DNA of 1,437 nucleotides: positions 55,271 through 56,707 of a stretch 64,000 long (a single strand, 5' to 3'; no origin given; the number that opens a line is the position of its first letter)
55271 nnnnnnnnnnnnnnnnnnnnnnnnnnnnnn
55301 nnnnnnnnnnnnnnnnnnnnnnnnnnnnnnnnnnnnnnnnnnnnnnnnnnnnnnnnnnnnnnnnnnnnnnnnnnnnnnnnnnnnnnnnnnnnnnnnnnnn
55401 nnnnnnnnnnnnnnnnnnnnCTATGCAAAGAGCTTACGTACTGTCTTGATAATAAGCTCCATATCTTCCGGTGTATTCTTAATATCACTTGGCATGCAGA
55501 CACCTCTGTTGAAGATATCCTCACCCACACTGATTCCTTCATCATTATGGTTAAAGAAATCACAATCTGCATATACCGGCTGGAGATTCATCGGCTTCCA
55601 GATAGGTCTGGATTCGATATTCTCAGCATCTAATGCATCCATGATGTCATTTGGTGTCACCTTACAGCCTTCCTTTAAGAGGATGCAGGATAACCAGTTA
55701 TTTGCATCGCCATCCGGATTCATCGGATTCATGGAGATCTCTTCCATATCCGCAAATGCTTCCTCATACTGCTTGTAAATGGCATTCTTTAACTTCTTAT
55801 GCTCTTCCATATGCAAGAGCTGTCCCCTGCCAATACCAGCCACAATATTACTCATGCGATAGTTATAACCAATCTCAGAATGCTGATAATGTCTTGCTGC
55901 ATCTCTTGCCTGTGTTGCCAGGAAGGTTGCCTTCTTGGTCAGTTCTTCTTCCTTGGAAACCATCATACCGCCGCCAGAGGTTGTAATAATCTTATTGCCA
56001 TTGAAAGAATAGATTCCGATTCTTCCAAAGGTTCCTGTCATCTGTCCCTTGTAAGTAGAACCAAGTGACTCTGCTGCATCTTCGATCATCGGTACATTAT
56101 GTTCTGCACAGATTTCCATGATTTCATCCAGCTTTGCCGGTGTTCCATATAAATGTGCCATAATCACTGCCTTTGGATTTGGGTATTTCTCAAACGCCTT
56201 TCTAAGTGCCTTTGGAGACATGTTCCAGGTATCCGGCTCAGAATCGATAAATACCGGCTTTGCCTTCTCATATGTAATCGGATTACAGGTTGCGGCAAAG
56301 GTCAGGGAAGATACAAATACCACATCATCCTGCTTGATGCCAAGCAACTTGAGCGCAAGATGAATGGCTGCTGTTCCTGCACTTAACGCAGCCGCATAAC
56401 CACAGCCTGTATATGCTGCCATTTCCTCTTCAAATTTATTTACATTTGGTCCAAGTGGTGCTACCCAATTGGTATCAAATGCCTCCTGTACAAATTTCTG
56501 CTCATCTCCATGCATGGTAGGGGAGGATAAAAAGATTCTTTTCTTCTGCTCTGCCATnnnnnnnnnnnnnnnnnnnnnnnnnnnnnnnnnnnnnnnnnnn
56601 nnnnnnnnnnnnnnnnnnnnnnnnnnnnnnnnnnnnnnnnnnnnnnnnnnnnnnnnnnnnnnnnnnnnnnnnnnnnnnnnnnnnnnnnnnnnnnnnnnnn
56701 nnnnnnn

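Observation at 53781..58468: PglF-PglE-PglC-like set lacks PglD; an ATP-grasp ligase occupies the slot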

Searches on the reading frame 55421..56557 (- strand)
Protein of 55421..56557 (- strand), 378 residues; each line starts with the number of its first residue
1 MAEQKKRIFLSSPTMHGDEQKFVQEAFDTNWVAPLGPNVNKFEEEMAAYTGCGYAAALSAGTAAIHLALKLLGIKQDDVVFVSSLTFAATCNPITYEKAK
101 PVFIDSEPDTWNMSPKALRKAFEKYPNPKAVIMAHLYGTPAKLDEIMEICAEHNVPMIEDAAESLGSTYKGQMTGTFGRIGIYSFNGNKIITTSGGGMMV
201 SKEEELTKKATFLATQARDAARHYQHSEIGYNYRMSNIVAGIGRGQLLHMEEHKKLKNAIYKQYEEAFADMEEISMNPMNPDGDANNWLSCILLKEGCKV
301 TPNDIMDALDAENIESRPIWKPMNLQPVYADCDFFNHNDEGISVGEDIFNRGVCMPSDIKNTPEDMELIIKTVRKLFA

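Call 4: search_protein_families(library=pfam, proteins=[window:55421-56557:-])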
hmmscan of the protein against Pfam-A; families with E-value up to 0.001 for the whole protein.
window:55421-56557:- (378 aa): 4 families
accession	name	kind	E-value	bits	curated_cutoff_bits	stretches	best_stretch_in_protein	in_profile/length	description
PF01041.23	DegT_DnrJ_EryC1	-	8.3e-96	321.8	19.8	1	15-374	3-360/360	DegT/DnrJ/EryC1/StrS aminotransferase family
PF01212.27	Beta_elim_lyase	-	7.8e-07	29.1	27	1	37-162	32-170/288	Beta-eliminating lyase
PF00155.27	Aminotran_1_2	-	4.7e-06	26.5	19.7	1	40-161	45-186/361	Aminotransferase class I and II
PF05889.19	SepSecS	-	0.00032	20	21.1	1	108-208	134-243/389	O-phosphoseryl-tRNA(Sec) selenium transferase, SepSecS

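Call 14: search_protein_families(library=ncbifam, proteins=[window:55421-56557:-], max_evalue=0.00001)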
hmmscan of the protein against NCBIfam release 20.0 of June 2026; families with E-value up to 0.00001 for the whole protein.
window:55421-56557:- (378 aa): 8 families
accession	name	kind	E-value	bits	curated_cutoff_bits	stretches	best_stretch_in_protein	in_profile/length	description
TIGR04181.1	NHT_00031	hypoth_equivalog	2.2e-116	388.7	420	1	8-357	1-358/359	LegC family aminotransferase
TIGR03588.1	PseC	equivalog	2.4e-67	227.5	423.5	1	14-377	8-380/380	UDP-4-amino-4,6-dideoxy-N-acetyl-beta-L-altrosamine transaminase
NF008658.2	PRK11658.1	equivalog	2.7e-48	164.5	631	1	9-325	6-329/379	UDP-4-amino-4-deoxy-L-arabinose aminotransferase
NF008687.0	PRK11706.1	equivalog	2.8e-48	164.6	375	1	8-377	2-374/375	dTDP-4-amino-4,6-dideoxygalactose transaminase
NF011936.0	PRK15407.1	equivalog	6.6e-46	156.9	423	2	5-213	34-247/440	lipopolysaccharide biosynthesis protein RfbH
TIGR04427.1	PLP_DesI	equivalog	4.5e-45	154.4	650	1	18-374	30-380/390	dTDP-4-dehydro-6-deoxyglucose aminotransferase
TIGR02379.1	ECA_wecE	subfamily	4.2e-38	131.1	434.85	1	9-324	3-325/376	dTDP-4-amino-4,6-dideoxy-D-glucose transaminase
TIGR01977.1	am_tr_V_EF2568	hypoth_equivalog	5.1e-07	29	377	1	62-205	72-217/376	cysteine desulfurase family protein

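Call 61: find_related_loci(query=window:55421-56557:-, collection=metagenome_contigs, flank=6000)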
Query window:55421-56557:- (378 aa) in metagenome_contigs; peptide patterns used: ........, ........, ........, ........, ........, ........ (x = any residue, [..] = any of these).
599 stretches matched a pattern (row limit reached: there are more); 576 encode a relative of the query (tblastn E <= 1e-3); the best 80 are kept; 80 distinct loci.
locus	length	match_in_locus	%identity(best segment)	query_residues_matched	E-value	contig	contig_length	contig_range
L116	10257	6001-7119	81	5-377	0e+0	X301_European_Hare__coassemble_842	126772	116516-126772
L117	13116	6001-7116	78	6-377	0e+0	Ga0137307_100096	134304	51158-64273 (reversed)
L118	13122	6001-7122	74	5-378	0e+0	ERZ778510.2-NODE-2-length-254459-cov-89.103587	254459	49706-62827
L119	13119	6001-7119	75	5-377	0e+0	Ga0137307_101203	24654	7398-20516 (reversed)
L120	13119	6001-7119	75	5-377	0e+0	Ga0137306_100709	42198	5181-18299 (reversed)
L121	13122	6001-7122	77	5-378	0e+0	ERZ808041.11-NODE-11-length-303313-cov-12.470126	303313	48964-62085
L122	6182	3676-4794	74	5-377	0e+0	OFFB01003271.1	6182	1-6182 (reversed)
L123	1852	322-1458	75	5-377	0e+0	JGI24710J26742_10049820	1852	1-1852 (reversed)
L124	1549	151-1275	74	4-378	0e+0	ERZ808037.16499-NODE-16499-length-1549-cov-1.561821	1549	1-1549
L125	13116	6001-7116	76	5-377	0e+0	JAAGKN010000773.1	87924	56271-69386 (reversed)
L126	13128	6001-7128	72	2-378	0e+0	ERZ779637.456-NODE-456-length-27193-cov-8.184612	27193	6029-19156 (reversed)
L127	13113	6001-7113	75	6-377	0e+0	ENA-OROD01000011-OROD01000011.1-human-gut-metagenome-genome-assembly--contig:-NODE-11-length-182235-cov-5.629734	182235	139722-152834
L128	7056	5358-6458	73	5-370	0e+0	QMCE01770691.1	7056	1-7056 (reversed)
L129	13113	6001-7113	75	6-377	0e+0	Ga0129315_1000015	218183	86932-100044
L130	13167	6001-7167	70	5-378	0e+0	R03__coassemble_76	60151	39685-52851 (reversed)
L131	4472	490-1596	71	6-377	0e+0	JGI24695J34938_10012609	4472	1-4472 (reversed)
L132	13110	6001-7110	72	6-377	0e+0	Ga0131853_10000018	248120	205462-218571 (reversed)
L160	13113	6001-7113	71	4-377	0e+0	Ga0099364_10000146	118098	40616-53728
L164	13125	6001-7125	71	4-377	0e+0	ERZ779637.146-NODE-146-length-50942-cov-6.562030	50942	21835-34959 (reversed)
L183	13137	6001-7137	75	5-377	0e+0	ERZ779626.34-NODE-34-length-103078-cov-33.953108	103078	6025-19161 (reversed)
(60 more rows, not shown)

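Call 64: search_protein_families(library=pfam, proteins=[L132:7737-8423:+, L164:7716-8432:+, L131:2216-2977:+, L160:7748-8239:+, L160:8707-9378:+, L119:7832-8821:+, L127:7767-8753:+, L183:7797-8792:+], max_evalue=0.001)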
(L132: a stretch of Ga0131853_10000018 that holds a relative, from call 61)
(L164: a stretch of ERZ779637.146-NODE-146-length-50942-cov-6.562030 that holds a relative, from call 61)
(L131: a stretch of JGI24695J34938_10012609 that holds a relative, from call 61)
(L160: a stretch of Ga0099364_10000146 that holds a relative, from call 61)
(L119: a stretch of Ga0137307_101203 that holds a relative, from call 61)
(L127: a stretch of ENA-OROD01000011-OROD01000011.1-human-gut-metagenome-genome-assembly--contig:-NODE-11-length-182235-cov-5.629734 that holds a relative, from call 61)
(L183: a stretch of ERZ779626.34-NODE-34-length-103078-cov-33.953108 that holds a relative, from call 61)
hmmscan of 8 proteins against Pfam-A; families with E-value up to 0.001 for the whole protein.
L132:7737-8423:+ (228 aa): 4 families
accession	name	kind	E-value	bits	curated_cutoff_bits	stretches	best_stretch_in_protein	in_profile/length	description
PF00132.30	Hexapep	-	2.4e-14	52.7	27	3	159-192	1-34/36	Bacterial transferase hexapeptide (six repeats)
PF17836.7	PglD_N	-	5.2e-12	46.6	23.4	1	20-102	1-78/78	PglD N-terminal domain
PF02629.25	CoA_binding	-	1.5e-05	26.1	22.3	1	17-102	2-84/97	CoA binding domain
PF25084.1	LbH_EIF2B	-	0.00034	21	54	0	139-185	59-104/105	EIF2B subunit epsilon LbH domain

L164:7716-8432:+ (238 aa): 4 families
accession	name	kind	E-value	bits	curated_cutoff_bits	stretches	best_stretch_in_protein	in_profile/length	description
PF17836.7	PglD_N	-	1.1e-19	71.1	23.4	1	38-111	2-76/78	PglD N-terminal domain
PF00132.30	Hexapep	-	5.8e-16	57.9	27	3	188-220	2-34/36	Bacterial transferase hexapeptide (six repeats)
PF25084.1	LbH_EIF2B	-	1e-05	25.9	54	0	177-231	11-64/105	EIF2B subunit epsilon LbH domain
PF24894.1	Hexapep_GlmU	-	0.00097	19.7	23.3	0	112-179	19-84/104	GlmU-like, C-terminal hexapeptide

L131:2216-2977:+ (253 aa): 1 family
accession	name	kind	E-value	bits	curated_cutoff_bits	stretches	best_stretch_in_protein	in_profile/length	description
PF00551.24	Formyl_trans_N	-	1e-20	74.7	26.1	1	1-169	1-180/181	Formyl transferase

L160:7748-8239:+ (163 aa): 1 family
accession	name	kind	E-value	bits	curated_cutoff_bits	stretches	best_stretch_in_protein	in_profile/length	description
PF13151.12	DUF3990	-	3.5e-47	160.3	32.2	1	1-153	1-151/152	Protein of unknown function (DUF3990)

L160:8707-9378:+ (223 aa): 3 families
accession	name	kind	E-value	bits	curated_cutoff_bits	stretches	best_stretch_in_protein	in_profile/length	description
PF00132.30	Hexapep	-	1.7e-15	56.4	27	3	153-186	1-34/36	Bacterial transferase hexapeptide (six repeats)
PF17836.7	PglD_N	-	1.1e-13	51.9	23.4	1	14-96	1-78/78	PglD N-terminal domain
PF25084.1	LbH_EIF2B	-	8.6e-06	26.2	54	1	142-206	10-72/105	EIF2B subunit epsilon LbH domain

L119:7832-8821:+ (329 aa): 4 families
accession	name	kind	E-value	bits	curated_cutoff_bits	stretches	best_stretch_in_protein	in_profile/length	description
PF21360.3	PylC-like_N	-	3.4e-33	114.1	27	1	3-99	1-96/96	PylC-like, N-terminal domain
PF02655.19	ATP-grasp_3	-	9.5e-13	49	23.2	1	110-271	2-159/160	ATP-grasp domain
PF15632.11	ATPgrasp_Ter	-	1.4e-07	31.7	29.1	1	179-295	3-112/131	ATP-grasp in the biosynthetic pathway with Ter operon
PF07478.18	Dala_Dala_lig_C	-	2.8e-07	30.7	24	1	144-268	34-175/204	D-ala D-ala ligase C-terminus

L127:7767-8753:+ (328 aa): 6 families
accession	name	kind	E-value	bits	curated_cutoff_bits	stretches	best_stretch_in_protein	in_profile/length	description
PF21360.3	PylC-like_N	-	5.4e-33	113.5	27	1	3-99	1-96/96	PylC-like, N-terminal domain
PF02655.19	ATP-grasp_3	-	3.2e-14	53.7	23.2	1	110-271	2-159/160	ATP-grasp domain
PF07478.18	Dala_Dala_lig_C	-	9.4e-10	38.8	24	1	139-288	29-200/204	D-ala D-ala ligase C-terminus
PF15632.11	ATPgrasp_Ter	-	6.9e-09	36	29.1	1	180-298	4-115/131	ATP-grasp in the biosynthetic pathway with Ter operon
PF13535.11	ATP-grasp_4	-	7.5e-06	26.1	27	0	146-272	2-156/160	ATP-grasp domain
PF02222.28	ATP-grasp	-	0.00092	19.4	27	0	143-268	27-162/179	ATP-grasp domain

L183:7797-8792:+ (331 aa): 5 families
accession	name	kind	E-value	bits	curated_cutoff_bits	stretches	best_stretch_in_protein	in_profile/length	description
PF21360.3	PylC-like_N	-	5.9e-33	113.3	27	1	3-99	1-96/96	PylC-like, N-terminal domain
PF02655.19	ATP-grasp_3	-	8.6e-12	45.9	23.2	1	109-271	1-159/160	ATP-grasp domain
PF15632.11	ATPgrasp_Ter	-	3.3e-08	33.8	29.1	1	179-297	3-112/131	ATP-grasp in the biosynthetic pathway with Ter operon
PF07478.18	Dala_Dala_lig_C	-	3.8e-07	30.3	24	1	142-268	32-175/204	D-ala D-ala ligase C-terminus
PF13535.11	ATP-grasp_4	-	0.00021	21.4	27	0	146-271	2-155/160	ATP-grasp domain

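Call 68: search_protein_families(library=ncbifam, proteins=[L119:7832-8821:+, L127:7767-8753:+], max_evalue=1e-8)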
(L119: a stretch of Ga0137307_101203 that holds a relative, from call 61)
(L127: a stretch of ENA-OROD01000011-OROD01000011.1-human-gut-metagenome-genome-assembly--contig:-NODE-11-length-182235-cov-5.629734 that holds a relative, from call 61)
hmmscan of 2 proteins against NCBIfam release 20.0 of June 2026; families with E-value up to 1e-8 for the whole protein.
L119:7832-8821:+ (329 aa): 9 families
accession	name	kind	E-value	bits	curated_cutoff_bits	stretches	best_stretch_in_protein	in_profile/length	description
NF009406.0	PRK12767.1-5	equivalog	7.7e-131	436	271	1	1-324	3-325/327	carbamoyl phosphate synthase-like protein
NF009405.0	PRK12767.1-4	equivalog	1.8e-69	234.2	390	1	1-319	1-315/320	carbamoyl phosphate synthase-like protein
NF009404.0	PRK12767.1-3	equivalog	1.4e-58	198.4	316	1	1-317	1-331/344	carbamoyl phosphate synthase-like protein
NF009403.0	PRK12767.1-2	equivalog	5.9e-38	130.9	286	1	1-238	1-234/342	carbamoyl phosphate synthase-like protein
NF009402.0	PRK12767.1-1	equivalog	1.4e-29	102.9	218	1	22-318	26-323/329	carbamoyl phosphate synthase-like protein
NF053643.1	Ddl_archaea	equivalog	5.8e-14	51.8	500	1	24-277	21-281/367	putative pseudomurein biosynthesis ATP-grasp protein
NF002563.0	PRK02186.1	subfamily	6.5e-13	47.8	625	1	104-272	100-280/890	argininosuccinate lyase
TIGR01205.1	D_ala_D_alaTIGR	subfamily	3.5e-11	42.6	245.65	1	91-268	86-286/318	D-alanine--D-alanine ligase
NF002527.0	PRK01966.1-3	equivalog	2.5e-09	36.8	310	0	91-193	98-207/332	D-alanine--D-alanine ligase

L127:7767-8753:+ (328 aa): 9 families
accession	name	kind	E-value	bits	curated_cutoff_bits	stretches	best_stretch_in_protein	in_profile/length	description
NF009406.0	PRK12767.1-5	equivalog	3.2e-135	450.4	271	1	1-323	3-325/327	carbamoyl phosphate synthase-like protein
NF009405.0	PRK12767.1-4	equivalog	1.6e-71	240.9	390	1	1-318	1-315/320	carbamoyl phosphate synthase-like protein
NF009404.0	PRK12767.1-3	equivalog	2.1e-58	197.8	316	1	1-316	1-331/344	carbamoyl phosphate synthase-like protein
NF009403.0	PRK12767.1-2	equivalog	1.9e-39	135.8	286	1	1-243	1-239/342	carbamoyl phosphate synthase-like protein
NF009402.0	PRK12767.1-1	equivalog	3.3e-34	118.2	218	1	24-318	28-324/329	carbamoyl phosphate synthase-like protein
NF053643.1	Ddl_archaea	equivalog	2.1e-13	50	500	1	24-281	21-285/367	putative pseudomurein biosynthesis ATP-grasp protein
TIGR01205.1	D_ala_D_alaTIGR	subfamily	2.4e-11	43.2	245.65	1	92-270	87-288/318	D-alanine--D-alanine ligase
NF002563.0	PRK02186.1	subfamily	1.1e-10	40.5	625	1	104-215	100-216/890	argininosuccinate lyase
NF002527.0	PRK01966.1-3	equivalog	4.8e-10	39.1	310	1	91-197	98-211/332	D-alanine--D-alanine ligase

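Call 71: search_solved_structures(query=window:55421-56557:-, max_evalue=1e-30)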
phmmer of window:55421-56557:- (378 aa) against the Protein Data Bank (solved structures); distinct sequences matched with E-value up to 1e-30: 29.
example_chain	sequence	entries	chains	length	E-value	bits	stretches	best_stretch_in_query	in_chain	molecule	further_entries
1o61_A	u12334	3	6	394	4.5e-92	312.3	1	7-375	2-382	aminotransferase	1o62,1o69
4ztc_A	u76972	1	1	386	2.7e-91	309.7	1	7-375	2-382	Aminotransferase homolog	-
7b0m_AAA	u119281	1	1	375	2.3e-85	290.3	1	8-375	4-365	Sugar aminotransferase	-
3bn1_A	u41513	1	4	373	2.6e-71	244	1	6-365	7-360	Perosamine synthetase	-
3dr7_A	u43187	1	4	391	3.1e-71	243.8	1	6-365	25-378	Putative perosamine synthetase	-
3dr4_A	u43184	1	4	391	2.1e-70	241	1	6-365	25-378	Putative perosamine synthetase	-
3frk_A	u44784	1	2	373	5.7e-40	140.9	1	19-370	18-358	QdtB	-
9bgp_A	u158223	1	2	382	7.2e-40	140.5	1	36-372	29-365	aminotransferase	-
7b0d_A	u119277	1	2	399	7.2e-40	140.5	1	21-272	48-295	Glutamine--scyllo-inositol transaminase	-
8vr3_A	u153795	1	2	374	3.4e-39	138.3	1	10-375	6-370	DegT/DnrJ/EryC1/StrS aminotransferase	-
8vr5_A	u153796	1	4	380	4e-39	138.1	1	11-375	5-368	DegT/DnrJ/EryC1/StrS aminotransferase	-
9bgr_A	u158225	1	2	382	4.9e-39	137.8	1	36-372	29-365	aminotransferase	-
1mdo_A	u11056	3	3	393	7.5e-37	130.6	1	10-315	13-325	ArnB aminotransferase | UDP-4-amino-4-deoxy-L-arabinose--oxoglutarate aminotransferase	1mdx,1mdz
5uid_A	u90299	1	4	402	2.5e-36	128.9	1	11-374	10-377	Aminotransferase TlmJ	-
5k8b_A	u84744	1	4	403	3.4e-36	128.5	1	51-297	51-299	8-amino-3,8-dideoxy-alpha-D-manno-octulosonate transaminase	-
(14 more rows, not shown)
